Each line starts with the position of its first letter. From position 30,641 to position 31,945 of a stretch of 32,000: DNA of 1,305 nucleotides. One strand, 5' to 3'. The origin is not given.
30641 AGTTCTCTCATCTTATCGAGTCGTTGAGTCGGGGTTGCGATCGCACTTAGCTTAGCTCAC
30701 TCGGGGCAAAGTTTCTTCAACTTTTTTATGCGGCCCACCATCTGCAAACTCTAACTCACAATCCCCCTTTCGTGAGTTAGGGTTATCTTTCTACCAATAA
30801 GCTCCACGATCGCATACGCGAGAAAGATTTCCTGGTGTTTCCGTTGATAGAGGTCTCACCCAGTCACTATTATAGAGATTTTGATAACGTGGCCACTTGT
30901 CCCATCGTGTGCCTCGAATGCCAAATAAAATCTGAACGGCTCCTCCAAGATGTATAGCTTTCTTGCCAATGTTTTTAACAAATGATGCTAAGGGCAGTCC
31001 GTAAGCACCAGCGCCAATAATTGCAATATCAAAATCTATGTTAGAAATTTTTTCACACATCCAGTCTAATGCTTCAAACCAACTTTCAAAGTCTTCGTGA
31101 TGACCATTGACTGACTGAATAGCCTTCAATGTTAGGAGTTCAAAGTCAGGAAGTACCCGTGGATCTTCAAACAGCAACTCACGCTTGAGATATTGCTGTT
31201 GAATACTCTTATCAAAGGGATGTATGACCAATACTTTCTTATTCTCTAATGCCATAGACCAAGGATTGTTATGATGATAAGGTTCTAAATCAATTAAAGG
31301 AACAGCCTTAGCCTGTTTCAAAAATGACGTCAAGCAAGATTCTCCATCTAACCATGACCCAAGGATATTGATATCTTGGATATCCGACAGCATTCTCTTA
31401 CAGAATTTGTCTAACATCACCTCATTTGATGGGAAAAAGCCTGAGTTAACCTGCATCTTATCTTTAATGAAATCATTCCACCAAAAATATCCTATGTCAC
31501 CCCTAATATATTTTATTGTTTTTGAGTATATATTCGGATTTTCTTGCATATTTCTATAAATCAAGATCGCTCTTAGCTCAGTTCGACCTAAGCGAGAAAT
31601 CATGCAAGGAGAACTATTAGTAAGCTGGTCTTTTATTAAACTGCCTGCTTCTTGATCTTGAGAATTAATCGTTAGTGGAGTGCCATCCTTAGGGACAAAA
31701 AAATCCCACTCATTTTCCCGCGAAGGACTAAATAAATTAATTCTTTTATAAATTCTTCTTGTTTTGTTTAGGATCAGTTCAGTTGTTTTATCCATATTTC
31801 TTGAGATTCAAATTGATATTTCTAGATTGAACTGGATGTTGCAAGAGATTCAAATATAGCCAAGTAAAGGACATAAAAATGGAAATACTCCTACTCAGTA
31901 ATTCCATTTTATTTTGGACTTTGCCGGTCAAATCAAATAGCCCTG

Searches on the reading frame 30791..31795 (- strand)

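Call 30: search_protein_families(library=pfam, proteins=[window:30791-31795:-], max_evalue=0.0001)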
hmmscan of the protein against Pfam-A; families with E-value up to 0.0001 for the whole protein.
window:30791-31795:- (334 aa): 1 family
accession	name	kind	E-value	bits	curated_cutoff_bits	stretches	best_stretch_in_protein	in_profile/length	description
PF22882.2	GT-D-like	-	2.5e-06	27.4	27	0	240-289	159-209/210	GT-D fold-like domain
